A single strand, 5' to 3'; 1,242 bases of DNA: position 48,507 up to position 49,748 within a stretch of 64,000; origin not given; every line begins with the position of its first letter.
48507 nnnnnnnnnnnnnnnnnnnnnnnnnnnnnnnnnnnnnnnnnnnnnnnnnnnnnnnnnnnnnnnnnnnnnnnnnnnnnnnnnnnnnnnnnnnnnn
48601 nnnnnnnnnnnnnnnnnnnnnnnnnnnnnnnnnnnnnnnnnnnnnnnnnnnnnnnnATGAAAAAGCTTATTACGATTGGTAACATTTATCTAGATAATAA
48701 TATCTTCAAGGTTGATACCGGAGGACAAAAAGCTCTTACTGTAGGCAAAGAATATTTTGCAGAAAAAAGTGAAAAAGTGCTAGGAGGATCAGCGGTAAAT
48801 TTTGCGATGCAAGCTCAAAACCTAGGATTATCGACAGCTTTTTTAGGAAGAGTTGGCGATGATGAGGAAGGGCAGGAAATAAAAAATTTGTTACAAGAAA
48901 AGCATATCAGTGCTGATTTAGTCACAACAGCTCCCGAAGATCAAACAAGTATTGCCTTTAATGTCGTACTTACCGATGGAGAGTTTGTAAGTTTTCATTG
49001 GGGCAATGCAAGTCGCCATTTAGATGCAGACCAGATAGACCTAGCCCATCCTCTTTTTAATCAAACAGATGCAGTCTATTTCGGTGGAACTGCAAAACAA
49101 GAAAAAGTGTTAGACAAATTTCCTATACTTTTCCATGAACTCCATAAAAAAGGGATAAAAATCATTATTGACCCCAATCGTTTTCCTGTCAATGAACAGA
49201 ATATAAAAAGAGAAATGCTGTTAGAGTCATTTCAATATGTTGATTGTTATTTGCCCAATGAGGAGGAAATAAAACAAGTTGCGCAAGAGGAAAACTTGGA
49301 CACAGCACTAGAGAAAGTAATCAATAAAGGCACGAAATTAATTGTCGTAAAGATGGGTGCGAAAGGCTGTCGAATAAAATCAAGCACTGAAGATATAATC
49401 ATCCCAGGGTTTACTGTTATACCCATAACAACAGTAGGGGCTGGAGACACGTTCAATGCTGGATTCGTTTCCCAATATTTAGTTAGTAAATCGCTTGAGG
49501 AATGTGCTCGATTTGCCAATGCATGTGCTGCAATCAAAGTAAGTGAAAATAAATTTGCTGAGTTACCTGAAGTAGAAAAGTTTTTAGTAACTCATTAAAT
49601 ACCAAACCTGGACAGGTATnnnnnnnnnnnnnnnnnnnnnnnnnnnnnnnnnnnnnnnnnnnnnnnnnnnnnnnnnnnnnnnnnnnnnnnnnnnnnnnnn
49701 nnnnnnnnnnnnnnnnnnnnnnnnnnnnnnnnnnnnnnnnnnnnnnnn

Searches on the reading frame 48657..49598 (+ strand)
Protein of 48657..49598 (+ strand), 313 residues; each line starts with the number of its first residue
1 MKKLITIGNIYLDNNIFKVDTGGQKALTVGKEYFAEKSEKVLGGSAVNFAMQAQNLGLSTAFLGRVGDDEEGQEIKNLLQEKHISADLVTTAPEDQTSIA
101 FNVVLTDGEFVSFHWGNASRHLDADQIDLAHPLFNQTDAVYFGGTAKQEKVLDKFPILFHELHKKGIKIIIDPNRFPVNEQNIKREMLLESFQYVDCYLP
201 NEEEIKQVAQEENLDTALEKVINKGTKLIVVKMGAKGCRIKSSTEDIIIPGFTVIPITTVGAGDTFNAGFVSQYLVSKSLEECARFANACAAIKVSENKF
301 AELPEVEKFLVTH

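Call 13: search_protein_families(library=pfam, proteins=[window:48657-49598:+], max_evalue=0.00001)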
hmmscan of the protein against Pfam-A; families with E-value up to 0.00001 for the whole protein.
window:48657-49598:+ (313 aa): 1 family
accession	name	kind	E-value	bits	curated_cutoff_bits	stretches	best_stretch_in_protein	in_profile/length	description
PF00294.29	PfkB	-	9.1e-50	170.1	25.8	1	37-297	30-292/302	pfkB family carbohydrate kinase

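Call 16: search_protein_families(library=ncbifam, proteins=[window:48657-49598:+], max_evalue=1e-10)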
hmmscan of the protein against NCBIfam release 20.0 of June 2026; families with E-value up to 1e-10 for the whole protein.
window:48657-49598:+ (313 aa): 19 families
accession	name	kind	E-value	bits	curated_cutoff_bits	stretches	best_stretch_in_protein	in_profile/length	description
TIGR04382.1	myo_inos_iolC_N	equivalog_domain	1.1e-41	143.1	300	1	38-307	29-303/309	5-dehydro-2-deoxygluconokinase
TIGR02152.1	D_ribokin_bact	equivalog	2.3e-39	135.5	299.65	1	29-297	21-283/298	ribokinase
NF053626.1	RibKinHalex1628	equivalog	9.5e-32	110.6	330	1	36-299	31-277/293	ATP-dependent ribose-1-phosphate kinase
NF008353.0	PRK11142.1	equivalog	1.6e-31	110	341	1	1-297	2-286/307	ribokinase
TIGR03168.1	1-PFK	subfamily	1.2e-24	86.8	216.4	1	25-307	17-296/305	hexose kinase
NF047869.1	myo_kin_aldol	exception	3.8e-24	85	600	1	39-298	35-315/586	bifunctional 5-dehydro-2-deoxygluconokinase/5-dehydro-2-deoxyphosphogluconate aldolase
TIGR03828.1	pfkB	equivalog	1.5e-23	83.3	292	1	26-303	18-292/305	1-phosphofructokinase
NF040938.1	KDG_KDGal_kin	equivalog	5e-23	81.7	400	1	26-296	13-285/305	bifunctional 2-dehydro-3-deoxygluconokinase/2-dehydro-3-deoxygalactonokinase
NF049991.1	TagKinase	equivalog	9.3e-23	80.5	420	1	44-297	42-298/321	tagatose kinase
NF006957.1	PRK09434.1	equivalog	1e-21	77.8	450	1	40-295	24-287/302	fructokinase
TIGR02198.1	rfaE_dom_I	equivalog_domain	9.3e-18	64.4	345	1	36-297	41-299/315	D-glycero-beta-D-manno-heptose-7-phosphate kinase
NF007321.0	PRK09813.1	equivalog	5.2e-17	62.2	247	1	34-296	15-256/261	fructoselysine 6-kinase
NF052444.1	DhDoxglucKinKdgK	equivalog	7e-17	61.8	400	1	45-293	31-288/303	2-dehydro-3-deoxygluconokinase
NF041134.1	R1P_kin_Thcocales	equivalog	1.2e-14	54.4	500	1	33-295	27-263/291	ADP-dependent ribose-1-phosphate kinase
NF041332.1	KDG_KDGal_kin_Halo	equivalog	7.1e-14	52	440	1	39-295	29-292/320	bifunctional 2-dehydro-3-deoxygluconokinase/2-dehydro-3-deoxygalactonokinase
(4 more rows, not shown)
